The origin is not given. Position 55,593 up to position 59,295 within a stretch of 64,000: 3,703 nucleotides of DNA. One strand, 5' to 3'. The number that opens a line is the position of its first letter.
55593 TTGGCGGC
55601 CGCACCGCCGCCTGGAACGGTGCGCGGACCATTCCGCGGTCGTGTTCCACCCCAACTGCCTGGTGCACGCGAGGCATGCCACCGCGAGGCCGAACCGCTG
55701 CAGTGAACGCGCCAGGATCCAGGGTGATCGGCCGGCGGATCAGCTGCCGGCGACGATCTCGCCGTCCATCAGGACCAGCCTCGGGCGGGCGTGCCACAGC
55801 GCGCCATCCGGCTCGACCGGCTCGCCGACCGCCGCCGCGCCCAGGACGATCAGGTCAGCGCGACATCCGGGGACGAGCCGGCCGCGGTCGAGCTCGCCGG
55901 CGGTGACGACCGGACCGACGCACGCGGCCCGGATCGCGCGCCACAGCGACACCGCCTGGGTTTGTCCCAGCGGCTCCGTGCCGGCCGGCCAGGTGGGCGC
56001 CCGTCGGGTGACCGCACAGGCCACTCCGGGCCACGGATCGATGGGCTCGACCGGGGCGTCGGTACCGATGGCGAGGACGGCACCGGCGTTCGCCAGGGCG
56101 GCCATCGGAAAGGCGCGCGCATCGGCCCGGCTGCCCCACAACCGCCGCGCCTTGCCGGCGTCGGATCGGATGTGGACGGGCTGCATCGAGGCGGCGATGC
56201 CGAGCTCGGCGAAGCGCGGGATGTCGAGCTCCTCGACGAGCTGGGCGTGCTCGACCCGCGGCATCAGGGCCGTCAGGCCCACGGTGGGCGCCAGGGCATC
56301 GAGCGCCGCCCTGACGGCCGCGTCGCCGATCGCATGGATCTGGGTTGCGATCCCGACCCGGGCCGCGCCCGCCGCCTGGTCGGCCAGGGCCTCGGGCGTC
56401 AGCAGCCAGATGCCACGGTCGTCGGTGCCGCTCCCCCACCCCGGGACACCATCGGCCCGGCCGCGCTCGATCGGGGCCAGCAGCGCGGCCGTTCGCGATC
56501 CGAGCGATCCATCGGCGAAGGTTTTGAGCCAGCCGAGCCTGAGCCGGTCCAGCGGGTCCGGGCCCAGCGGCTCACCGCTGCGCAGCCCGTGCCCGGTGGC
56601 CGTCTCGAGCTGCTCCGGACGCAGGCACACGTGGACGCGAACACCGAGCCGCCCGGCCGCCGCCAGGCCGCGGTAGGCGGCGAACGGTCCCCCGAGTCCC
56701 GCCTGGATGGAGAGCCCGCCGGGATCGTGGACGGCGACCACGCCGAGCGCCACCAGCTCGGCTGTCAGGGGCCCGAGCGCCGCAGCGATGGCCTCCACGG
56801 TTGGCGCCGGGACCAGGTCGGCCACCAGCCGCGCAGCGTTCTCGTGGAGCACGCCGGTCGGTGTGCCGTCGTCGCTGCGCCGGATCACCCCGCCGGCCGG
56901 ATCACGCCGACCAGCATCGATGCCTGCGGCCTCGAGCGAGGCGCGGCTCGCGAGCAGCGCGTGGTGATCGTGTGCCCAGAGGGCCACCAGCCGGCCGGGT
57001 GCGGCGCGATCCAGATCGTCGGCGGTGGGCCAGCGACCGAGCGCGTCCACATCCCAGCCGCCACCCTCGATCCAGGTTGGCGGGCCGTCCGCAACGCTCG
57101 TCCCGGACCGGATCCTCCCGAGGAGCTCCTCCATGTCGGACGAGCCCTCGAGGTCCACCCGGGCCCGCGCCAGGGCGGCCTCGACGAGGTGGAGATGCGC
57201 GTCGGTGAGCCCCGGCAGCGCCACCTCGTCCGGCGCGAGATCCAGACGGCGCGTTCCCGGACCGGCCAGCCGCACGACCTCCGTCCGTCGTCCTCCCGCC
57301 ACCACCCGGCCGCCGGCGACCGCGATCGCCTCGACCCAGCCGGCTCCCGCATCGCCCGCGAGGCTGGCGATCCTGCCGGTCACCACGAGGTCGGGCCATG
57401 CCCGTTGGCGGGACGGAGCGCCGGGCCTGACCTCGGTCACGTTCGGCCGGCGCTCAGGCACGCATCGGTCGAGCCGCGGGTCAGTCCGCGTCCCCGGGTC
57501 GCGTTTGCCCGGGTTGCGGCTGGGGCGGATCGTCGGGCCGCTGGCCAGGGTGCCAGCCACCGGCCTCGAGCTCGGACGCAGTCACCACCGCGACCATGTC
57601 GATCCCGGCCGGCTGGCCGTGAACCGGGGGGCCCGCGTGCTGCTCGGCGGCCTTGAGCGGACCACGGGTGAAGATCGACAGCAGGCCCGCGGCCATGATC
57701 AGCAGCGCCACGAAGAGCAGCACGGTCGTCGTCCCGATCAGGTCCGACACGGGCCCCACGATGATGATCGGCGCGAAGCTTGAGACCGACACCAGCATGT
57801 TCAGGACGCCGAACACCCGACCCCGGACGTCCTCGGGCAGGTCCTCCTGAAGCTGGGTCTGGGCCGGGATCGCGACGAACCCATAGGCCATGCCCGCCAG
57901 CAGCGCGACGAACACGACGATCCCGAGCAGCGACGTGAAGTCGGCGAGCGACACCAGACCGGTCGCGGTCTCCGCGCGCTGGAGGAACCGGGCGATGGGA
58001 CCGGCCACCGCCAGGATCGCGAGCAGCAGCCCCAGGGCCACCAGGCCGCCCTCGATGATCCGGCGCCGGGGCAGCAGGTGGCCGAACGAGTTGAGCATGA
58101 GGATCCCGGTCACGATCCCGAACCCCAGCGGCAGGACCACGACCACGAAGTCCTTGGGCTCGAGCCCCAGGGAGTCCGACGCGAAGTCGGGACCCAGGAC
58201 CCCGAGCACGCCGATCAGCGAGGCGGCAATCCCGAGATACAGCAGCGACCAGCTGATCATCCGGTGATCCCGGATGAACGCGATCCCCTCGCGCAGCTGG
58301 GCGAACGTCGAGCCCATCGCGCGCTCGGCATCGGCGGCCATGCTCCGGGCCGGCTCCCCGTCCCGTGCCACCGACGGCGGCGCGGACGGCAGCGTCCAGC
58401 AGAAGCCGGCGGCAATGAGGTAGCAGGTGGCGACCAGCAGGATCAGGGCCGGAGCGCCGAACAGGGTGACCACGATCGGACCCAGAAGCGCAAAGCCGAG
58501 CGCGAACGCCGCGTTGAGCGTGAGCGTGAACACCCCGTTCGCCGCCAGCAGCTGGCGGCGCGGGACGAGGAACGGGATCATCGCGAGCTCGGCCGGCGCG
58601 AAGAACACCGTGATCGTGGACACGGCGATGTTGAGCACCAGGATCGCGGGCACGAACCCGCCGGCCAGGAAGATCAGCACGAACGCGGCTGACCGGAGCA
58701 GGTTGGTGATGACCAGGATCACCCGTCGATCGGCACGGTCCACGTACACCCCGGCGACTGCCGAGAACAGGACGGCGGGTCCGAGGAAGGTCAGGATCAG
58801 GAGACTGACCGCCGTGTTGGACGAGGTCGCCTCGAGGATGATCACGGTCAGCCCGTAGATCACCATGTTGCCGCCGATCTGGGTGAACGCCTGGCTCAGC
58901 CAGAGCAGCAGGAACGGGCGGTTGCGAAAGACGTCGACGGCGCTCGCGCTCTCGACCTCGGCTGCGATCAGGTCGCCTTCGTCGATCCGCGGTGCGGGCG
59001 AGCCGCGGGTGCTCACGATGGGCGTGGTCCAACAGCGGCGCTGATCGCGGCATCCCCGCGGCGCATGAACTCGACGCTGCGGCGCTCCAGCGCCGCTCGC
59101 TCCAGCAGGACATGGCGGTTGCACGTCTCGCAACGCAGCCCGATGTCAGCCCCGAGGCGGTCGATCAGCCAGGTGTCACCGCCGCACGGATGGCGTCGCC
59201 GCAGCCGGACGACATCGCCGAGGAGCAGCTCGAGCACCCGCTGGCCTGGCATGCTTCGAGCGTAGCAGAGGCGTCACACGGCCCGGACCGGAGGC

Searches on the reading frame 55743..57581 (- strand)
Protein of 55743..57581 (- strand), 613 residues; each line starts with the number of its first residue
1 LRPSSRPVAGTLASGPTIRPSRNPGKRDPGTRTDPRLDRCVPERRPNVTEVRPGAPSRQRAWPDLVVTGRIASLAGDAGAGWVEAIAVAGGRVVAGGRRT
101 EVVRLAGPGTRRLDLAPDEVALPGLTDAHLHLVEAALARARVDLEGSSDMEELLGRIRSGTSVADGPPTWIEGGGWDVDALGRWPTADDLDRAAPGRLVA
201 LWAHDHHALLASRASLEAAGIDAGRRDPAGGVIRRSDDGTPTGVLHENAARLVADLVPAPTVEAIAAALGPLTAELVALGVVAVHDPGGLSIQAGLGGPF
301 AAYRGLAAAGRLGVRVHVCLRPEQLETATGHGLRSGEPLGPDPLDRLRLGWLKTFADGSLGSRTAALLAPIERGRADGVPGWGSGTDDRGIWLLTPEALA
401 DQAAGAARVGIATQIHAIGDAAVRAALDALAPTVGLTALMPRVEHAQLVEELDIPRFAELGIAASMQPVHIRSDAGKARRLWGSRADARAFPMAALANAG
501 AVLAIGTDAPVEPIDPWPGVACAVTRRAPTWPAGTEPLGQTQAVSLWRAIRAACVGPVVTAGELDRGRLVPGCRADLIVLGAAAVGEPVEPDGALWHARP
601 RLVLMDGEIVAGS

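Call 43: search_protein_families(library=pfam, proteins=[window:55743-57581:-], max_evalue=0.001)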
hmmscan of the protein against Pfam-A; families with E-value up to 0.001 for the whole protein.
window:55743-57581:- (613 aa): 2 families
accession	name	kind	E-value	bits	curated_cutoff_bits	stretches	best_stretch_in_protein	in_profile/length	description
PF07969.17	Amidohydro_3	-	2e-67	229.1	29.7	1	120-611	9-472/472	Amidohydrolase family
PF01979.26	Amidohydro_1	-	5.9e-06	26.2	25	0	384-580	122-318/345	Amidohydrolase family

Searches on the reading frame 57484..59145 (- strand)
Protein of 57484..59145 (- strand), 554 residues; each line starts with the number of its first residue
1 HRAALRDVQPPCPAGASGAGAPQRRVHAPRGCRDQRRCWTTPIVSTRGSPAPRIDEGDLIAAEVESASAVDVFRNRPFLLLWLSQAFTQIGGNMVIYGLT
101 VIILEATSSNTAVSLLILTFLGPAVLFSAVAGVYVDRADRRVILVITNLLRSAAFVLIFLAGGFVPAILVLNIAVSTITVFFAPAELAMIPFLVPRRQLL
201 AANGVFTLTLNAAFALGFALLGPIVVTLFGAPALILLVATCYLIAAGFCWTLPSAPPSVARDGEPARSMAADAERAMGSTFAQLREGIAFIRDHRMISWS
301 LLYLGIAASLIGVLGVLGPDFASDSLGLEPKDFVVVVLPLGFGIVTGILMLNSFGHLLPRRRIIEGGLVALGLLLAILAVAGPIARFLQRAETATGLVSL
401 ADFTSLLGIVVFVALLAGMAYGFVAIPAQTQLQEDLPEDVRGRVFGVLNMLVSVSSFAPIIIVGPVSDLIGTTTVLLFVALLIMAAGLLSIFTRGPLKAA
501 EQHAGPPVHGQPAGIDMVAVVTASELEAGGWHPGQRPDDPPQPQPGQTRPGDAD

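Call 43: search_protein_families(library=pfam, proteins=[window:57484-59145:-], max_evalue=0.001)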
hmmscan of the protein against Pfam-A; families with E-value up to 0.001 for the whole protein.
window:57484-59145:- (554 aa): 2 families
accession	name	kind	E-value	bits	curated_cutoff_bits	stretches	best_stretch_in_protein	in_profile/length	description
PF07690.21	MFS_1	-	4.5e-27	95.3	33.4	1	81-457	1-344/347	Major Facilitator Superfamily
PF05977.19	MFS_3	-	3.5e-14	52.6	27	1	68-502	2-403/524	Transmembrane secretion effector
